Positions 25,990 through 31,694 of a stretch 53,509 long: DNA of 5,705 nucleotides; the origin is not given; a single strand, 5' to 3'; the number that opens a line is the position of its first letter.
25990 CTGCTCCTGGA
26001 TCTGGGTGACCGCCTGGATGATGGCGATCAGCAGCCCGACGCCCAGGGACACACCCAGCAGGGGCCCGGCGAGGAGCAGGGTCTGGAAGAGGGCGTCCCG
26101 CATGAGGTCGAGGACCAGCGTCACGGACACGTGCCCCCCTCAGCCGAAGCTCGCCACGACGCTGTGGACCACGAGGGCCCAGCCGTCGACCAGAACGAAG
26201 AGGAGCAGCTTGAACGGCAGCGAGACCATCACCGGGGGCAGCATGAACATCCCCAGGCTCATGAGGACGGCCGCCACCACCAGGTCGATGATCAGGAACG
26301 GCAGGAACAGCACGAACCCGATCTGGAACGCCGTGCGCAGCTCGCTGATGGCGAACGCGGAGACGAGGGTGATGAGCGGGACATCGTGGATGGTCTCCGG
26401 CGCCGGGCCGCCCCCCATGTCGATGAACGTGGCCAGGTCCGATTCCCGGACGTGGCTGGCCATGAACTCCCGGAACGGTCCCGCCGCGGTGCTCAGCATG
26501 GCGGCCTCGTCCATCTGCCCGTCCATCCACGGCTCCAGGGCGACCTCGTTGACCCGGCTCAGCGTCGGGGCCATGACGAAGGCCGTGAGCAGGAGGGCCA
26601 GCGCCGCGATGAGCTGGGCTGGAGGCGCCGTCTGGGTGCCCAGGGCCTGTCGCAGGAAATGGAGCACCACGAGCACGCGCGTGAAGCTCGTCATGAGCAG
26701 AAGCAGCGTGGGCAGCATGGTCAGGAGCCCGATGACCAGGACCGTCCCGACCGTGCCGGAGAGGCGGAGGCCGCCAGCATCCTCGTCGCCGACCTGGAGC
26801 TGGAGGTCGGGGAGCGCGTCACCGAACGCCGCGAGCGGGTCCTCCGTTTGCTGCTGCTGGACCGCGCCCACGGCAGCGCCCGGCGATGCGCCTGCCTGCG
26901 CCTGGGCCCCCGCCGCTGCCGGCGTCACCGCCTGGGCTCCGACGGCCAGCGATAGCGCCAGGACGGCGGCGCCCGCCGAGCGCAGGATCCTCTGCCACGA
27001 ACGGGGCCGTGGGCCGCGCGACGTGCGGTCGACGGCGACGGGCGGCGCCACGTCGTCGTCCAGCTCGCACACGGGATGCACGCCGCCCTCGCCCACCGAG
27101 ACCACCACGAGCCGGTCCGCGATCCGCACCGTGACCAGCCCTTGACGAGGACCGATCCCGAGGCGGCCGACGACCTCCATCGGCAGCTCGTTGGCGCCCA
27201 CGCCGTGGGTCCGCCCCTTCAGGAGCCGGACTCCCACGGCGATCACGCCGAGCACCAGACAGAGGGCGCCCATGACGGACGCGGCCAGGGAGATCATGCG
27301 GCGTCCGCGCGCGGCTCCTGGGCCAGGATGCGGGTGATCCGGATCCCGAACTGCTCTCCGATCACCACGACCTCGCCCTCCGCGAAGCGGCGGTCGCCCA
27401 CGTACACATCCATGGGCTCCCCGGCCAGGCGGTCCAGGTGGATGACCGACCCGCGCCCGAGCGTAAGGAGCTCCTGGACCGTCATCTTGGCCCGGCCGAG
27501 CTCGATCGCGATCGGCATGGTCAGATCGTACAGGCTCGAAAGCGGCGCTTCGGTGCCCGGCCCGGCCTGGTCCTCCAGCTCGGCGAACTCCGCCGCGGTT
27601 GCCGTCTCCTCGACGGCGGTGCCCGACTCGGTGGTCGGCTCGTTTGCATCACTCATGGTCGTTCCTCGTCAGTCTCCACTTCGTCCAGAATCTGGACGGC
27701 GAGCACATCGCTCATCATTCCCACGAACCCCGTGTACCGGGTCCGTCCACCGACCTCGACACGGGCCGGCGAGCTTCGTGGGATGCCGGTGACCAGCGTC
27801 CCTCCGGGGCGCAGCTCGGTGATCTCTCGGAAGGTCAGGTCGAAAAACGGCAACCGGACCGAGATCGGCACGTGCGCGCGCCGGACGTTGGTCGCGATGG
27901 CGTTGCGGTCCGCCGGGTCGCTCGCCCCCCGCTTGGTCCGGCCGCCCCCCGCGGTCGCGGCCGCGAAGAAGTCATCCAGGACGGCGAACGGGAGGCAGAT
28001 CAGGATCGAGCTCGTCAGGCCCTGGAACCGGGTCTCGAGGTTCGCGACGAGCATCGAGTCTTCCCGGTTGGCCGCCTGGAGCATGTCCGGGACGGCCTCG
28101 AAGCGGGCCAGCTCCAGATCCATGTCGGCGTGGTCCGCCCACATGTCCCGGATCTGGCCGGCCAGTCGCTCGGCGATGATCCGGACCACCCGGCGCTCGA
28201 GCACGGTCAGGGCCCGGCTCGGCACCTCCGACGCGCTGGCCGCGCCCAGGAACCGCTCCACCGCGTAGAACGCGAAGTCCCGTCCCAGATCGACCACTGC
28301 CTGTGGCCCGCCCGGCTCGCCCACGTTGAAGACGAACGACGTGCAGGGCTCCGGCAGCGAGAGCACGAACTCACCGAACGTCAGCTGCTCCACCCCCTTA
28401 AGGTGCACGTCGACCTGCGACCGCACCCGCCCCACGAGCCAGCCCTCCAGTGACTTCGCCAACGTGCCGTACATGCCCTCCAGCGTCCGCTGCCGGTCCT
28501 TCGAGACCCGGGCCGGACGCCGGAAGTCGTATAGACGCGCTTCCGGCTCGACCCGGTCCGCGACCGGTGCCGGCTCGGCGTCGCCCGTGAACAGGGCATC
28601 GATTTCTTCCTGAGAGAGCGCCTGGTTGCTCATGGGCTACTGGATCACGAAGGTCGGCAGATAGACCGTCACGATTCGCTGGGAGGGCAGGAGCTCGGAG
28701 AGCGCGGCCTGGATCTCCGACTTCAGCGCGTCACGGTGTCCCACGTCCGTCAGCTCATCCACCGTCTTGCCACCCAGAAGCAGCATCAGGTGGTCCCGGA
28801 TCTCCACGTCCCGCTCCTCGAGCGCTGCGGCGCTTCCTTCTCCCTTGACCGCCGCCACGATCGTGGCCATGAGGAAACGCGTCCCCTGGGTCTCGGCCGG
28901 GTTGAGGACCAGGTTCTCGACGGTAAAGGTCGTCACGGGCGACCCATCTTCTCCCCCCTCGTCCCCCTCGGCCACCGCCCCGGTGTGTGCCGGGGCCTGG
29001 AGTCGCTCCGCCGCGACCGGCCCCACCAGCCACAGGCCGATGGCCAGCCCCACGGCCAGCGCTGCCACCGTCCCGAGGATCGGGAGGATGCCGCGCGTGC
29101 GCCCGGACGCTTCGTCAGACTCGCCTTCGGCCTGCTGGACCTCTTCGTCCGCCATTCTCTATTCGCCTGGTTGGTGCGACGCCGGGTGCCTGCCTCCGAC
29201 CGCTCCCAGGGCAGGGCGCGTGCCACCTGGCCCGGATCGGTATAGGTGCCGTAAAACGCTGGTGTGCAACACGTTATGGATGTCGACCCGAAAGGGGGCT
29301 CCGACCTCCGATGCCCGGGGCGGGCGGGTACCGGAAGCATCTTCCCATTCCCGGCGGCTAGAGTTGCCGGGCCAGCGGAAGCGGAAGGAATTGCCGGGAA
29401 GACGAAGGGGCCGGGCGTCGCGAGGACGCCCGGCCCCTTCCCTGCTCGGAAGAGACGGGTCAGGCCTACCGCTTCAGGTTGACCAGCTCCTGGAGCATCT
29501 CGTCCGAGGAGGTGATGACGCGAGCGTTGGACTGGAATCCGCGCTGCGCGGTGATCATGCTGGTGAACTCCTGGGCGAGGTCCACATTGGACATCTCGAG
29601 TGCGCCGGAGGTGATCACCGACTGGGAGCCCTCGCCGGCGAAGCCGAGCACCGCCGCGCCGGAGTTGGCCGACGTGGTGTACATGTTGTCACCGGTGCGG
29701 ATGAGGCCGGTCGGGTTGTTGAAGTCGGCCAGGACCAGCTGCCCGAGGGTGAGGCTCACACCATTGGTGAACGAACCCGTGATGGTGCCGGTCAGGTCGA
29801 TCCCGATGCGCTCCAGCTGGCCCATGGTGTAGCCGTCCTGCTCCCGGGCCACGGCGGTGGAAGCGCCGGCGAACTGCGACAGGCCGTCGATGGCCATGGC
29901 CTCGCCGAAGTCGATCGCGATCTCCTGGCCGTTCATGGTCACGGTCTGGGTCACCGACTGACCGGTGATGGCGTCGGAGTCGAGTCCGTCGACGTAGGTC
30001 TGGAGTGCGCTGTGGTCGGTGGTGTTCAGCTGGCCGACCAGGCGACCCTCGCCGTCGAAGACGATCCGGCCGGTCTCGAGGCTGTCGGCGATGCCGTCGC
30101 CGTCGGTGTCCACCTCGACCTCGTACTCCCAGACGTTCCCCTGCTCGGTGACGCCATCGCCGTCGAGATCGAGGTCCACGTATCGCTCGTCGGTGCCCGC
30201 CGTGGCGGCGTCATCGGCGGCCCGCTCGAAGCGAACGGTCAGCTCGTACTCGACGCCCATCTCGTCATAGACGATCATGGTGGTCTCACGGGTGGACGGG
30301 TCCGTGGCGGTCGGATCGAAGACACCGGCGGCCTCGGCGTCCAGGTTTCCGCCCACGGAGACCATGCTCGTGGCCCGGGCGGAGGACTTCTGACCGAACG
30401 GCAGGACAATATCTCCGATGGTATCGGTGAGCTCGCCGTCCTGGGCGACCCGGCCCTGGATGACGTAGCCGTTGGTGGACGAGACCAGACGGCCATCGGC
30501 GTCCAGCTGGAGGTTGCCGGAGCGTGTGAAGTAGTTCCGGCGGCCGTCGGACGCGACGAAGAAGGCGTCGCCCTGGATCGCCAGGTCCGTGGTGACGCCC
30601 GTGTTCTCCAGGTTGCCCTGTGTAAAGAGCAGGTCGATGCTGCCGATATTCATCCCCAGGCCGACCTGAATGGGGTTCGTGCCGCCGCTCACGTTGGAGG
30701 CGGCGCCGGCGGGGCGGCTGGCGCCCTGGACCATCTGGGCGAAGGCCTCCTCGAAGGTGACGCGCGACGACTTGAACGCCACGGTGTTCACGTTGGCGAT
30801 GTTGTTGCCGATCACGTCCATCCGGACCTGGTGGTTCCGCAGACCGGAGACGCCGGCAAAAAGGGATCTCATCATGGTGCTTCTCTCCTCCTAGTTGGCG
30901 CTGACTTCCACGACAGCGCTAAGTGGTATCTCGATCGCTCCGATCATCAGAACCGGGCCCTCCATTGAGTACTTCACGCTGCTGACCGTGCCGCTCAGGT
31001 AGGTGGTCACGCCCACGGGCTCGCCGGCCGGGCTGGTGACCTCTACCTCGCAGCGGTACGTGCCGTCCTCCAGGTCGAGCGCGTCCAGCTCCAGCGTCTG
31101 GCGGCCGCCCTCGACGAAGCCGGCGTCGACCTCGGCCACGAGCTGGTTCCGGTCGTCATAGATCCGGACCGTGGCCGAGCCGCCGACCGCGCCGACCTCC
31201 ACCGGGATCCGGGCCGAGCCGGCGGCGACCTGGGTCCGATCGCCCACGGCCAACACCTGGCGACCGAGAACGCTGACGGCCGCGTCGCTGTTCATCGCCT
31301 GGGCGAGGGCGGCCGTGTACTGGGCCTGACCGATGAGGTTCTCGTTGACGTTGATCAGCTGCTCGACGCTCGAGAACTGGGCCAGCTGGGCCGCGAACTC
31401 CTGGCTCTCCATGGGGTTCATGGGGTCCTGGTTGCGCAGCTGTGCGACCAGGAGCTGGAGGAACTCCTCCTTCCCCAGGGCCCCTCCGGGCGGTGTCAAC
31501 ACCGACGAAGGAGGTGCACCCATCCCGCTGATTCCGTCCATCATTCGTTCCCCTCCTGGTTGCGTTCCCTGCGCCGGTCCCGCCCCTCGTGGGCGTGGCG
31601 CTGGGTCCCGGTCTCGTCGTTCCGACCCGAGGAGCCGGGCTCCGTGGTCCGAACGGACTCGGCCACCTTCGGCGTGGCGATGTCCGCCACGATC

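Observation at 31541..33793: FliK-like hook-length protein carries an N-terminal M15/LAS zinc peptidoglycan-peptidase domain, while FlgJ is reduced to its rod-binding domain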

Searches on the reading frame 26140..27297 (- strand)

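Call 30: search_protein_families(library=pfam, proteins=[window:26140-27297:-], max_evalue=0.001)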
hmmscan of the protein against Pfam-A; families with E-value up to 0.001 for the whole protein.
window:26140-27297:- (385 aa): 2 families
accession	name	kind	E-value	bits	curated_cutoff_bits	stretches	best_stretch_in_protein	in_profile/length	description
PF00813.25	FliP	-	7.9e-74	248.2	26.9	1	189-379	2-190/191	FliP family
PF04347.18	FliO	-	2.8e-09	37.4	22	1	34-95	16-77/91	Flagellar biosynthesis protein, FliO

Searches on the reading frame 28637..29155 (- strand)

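Call 30: search_protein_families(library=pfam, proteins=[window:28637-29155:-], max_evalue=0.001)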
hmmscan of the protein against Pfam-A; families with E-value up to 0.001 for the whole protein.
window:28637-29155:- (172 aa): 1 family
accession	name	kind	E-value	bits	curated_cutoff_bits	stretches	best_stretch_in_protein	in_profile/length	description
PF03748.19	FliL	-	4.6e-14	53.2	24.6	1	77-172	2-103/103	Flagellar basal body-associated protein FliL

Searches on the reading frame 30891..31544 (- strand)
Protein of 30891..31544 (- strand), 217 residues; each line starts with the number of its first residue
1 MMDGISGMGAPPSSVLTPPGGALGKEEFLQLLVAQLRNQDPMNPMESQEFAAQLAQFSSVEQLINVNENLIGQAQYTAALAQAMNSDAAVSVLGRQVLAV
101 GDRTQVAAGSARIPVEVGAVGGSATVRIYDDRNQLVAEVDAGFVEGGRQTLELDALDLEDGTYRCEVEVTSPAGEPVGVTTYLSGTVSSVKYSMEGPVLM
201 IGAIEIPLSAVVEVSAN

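Call 3: search_protein_families(library=pfam, proteins=[window:30891-31544:-], max_evalue=1)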
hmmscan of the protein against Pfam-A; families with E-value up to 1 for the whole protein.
window:30891-31544:- (217 aa): 7 families
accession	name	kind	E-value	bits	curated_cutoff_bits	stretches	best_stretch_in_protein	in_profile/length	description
PF03963.19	FlgD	-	4.9e-22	78.4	27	1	20-70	23-73/75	Flagellar hook capping protein - N-terminal region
PF13861.12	FLgD_tudor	-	6.3e-07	29.9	26.9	1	89-211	6-57/58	FlgD Tudor-like domain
PF13860.13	FlgD_ig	-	2.1e-05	24.8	27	1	107-171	6-77/79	FlgD Ig-like domain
PF11292.14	DUF3093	-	0.057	14.2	23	1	78-141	38-98/140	Protein of unknown function (DUF3093)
PF19077.6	Big_13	-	0.21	12.6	27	1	140-175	55-89/102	Bacterial Ig-like domain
PF20579.4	LapA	-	0.21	12.4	27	0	65-140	12-75/99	LapA domain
PF00944.25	Peptidase_S3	-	0.23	11.7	21.2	1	105-164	91-149/159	Alphavirus core protein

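Call 4: search_protein_families(library=ncbifam, proteins=[window:30891-31544:-], max_evalue=1)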
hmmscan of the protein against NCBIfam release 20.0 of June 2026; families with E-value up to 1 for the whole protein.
window:30891-31544:- (217 aa): 11 families
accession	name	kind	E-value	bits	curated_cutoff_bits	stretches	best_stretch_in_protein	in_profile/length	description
NF005176.1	PRK06655.1-1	equivalog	9.5e-34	117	230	1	24-214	2-196/197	flagellar hook assembly protein FlgD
NF007197.1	PRK09618.1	equivalog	8.7e-25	87.3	129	1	21-105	23-101/138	flagellar hook assembly protein FlgD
NF009276.0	PRK12633.1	equivalog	6.7e-24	84.9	383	1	26-202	29-214/234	flagellar basal body rod modification protein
NF007198.0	PRK09619.1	equivalog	1.9e-22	80.1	267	1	21-201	26-202/218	flagellar hook assembly protein FlgD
NF009453.0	PRK12813.1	equivalog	8.4e-20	71.3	264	1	26-212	33-217/223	flagellar basal body rod modification protein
NF009277.0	PRK12634.1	equivalog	1.6e-16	61.1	333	1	9-215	13-221/221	flagellar basal body rod modification protein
NF004670.1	PRK06009.1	equivalog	1.8e-16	60.6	124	1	25-98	3-69/108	flagellar hook assembly protein FlgD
NF009452.0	PRK12812.1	equivalog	1.7e-13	50.5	258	1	13-193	36-229/289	flagellar basal body rod modification protein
NF008875.0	PRK11911.1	equivalog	7.3e-10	39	274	1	18-109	21-108/140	flagellar basal body rod modification protein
NF004496.1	PRK05842.1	equivalog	5.5e-09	35.7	250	1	23-63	28-68/271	flagellar hook assembly protein FlgD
NF005278.0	PRK06792.1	equivalog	7.1e-09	35.6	257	1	21-102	49-126/190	flagellar basal body rod modification protein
